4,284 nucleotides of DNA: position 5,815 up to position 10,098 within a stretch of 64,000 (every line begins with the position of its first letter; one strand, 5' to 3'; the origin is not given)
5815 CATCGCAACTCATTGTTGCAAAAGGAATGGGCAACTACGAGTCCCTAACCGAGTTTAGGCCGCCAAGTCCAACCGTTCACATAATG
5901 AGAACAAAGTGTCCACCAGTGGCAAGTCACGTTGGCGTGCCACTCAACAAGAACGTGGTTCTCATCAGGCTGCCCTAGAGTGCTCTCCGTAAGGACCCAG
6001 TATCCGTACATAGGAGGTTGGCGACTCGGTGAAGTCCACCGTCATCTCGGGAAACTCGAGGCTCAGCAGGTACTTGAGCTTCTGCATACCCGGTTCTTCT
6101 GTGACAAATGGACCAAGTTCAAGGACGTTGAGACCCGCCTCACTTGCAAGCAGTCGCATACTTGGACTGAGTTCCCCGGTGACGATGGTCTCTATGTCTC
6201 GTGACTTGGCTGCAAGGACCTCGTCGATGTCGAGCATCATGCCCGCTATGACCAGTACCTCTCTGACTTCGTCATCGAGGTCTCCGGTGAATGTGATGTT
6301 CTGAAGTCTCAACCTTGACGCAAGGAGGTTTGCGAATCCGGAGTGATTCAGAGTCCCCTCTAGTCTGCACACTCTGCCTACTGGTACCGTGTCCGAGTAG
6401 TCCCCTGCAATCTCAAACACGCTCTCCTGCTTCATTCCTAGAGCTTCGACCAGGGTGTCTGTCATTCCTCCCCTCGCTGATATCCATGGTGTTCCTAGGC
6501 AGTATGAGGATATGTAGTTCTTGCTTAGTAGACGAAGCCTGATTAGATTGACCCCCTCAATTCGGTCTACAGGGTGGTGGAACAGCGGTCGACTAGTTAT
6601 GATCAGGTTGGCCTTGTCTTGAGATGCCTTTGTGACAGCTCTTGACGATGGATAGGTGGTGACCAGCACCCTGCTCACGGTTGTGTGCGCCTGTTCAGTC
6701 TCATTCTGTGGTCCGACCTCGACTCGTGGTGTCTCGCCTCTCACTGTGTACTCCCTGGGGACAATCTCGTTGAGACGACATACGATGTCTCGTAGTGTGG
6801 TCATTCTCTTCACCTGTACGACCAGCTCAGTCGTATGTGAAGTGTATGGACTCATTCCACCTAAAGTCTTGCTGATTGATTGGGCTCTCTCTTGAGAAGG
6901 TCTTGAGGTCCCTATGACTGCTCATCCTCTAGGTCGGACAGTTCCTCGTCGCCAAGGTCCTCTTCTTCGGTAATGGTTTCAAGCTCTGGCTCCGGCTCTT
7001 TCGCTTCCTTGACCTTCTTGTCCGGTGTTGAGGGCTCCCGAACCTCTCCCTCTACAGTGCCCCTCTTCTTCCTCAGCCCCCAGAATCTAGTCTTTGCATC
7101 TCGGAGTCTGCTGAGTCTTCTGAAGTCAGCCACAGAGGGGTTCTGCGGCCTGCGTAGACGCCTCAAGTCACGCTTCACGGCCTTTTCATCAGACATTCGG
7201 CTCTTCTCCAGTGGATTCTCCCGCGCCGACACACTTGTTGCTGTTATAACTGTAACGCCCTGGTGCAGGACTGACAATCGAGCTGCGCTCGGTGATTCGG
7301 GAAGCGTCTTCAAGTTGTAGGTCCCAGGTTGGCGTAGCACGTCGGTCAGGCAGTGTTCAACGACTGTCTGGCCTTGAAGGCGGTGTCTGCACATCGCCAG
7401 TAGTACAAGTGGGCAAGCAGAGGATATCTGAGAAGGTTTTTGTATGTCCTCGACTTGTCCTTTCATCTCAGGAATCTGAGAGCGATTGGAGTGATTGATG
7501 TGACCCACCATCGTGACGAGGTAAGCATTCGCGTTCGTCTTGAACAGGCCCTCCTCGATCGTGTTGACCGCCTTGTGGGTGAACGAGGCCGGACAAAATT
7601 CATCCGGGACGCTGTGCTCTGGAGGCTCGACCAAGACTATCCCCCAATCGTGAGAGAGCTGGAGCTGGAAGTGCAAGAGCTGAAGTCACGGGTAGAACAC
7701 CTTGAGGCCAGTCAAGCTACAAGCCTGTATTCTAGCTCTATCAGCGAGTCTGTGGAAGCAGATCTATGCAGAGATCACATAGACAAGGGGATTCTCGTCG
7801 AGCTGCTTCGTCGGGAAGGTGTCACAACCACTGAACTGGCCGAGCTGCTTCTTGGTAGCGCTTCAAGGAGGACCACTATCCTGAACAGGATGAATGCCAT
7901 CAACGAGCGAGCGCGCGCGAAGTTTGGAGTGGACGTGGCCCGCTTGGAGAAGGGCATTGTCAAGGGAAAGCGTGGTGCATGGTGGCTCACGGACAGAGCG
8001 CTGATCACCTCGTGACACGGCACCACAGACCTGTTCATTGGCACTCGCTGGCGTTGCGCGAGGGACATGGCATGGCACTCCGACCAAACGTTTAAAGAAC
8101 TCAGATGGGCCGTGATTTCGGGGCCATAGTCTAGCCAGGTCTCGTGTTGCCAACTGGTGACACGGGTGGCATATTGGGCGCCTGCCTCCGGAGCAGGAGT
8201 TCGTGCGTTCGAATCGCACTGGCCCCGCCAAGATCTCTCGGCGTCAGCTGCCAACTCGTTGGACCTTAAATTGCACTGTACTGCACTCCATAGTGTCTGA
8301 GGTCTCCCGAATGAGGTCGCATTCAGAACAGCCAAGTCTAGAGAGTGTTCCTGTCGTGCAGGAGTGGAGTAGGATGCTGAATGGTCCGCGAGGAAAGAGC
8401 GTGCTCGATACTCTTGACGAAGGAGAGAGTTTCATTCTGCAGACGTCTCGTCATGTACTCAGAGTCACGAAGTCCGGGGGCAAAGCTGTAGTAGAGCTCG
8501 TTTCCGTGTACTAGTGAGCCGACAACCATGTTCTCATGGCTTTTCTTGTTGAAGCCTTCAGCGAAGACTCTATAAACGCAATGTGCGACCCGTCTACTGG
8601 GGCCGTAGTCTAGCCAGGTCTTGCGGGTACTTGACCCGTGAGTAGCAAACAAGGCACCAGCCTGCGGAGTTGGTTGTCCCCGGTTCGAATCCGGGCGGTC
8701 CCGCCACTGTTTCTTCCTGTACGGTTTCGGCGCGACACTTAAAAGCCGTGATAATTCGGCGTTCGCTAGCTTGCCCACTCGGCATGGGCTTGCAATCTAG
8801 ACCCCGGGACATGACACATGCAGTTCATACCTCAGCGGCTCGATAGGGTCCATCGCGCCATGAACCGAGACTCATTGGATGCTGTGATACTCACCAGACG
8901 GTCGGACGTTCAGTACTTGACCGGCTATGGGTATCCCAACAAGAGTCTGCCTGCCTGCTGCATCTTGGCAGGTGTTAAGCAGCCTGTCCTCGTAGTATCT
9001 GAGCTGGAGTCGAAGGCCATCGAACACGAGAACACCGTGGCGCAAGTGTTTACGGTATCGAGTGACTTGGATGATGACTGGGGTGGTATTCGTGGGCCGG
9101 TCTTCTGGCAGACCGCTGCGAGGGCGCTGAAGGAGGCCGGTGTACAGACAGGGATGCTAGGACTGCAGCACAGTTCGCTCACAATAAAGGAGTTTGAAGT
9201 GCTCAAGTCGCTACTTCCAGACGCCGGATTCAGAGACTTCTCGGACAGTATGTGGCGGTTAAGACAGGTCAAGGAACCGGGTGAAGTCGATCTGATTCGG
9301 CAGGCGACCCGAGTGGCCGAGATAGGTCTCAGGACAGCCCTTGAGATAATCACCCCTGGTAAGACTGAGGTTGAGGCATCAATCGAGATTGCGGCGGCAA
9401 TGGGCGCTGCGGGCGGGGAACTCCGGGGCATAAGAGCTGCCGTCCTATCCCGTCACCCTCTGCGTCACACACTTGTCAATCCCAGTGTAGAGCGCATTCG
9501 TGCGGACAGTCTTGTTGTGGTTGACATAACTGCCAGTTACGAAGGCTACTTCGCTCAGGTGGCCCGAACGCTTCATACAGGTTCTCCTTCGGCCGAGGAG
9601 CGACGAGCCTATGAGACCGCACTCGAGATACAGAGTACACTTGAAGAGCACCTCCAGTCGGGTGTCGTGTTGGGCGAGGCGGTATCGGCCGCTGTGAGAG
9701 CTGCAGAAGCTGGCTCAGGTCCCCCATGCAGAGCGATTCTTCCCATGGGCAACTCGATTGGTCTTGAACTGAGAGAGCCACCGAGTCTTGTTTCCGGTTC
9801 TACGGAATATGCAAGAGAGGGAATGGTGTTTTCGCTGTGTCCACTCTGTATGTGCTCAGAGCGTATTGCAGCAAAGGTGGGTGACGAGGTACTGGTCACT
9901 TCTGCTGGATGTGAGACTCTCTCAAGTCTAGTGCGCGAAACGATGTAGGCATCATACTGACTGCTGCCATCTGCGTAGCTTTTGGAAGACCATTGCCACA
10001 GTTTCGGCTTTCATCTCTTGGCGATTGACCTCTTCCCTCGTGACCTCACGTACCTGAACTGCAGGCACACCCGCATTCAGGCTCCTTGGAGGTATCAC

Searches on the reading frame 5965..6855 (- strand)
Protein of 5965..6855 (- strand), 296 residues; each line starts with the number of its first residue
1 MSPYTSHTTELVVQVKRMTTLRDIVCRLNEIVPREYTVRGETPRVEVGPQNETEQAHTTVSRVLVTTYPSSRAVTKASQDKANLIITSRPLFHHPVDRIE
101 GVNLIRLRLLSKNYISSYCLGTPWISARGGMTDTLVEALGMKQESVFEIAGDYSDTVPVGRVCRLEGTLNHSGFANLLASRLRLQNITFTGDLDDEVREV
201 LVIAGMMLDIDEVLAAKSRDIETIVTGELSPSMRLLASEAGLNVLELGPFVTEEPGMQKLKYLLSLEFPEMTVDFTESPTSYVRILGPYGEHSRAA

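Call 63: search_protein_families(library=pfam, proteins=[window:5965-6855:-], max_evalue=0.00001)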
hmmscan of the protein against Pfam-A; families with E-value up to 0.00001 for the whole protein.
window:5965-6855:- (296 aa): 1 family
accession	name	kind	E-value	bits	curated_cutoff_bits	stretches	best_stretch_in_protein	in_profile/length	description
PF01784.24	DUF34_NIF3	-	5.1e-30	105.4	23.4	1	20-278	2-250/256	Duf34/NIF3 (NGG1p interacting factor 3)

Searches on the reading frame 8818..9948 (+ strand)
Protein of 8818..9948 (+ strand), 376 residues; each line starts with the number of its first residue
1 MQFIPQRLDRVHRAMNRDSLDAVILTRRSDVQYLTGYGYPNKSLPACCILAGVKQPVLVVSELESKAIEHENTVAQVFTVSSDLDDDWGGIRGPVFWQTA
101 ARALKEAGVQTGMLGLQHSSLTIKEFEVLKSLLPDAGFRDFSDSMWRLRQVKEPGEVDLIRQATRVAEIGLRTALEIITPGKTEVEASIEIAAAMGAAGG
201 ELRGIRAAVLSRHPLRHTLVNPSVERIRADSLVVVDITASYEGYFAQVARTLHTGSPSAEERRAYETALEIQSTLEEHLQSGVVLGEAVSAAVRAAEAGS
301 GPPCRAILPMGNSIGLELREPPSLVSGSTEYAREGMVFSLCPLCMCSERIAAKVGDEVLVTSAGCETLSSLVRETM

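Call 63: search_protein_families(library=pfam, proteins=[window:8818-9948:+], max_evalue=0.00001)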
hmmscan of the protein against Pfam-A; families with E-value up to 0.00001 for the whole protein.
window:8818-9948:+ (376 aa): 2 families
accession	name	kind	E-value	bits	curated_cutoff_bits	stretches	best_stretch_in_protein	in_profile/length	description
PF00557.29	Peptidase_M24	-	5.9e-28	98.5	23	1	159-361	2-207/208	Metallopeptidase family M24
PF01321.24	Creatinase_N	-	6.6e-16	59.4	22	1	7-151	1-128/128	Creatinase/Prolidase N-terminal domain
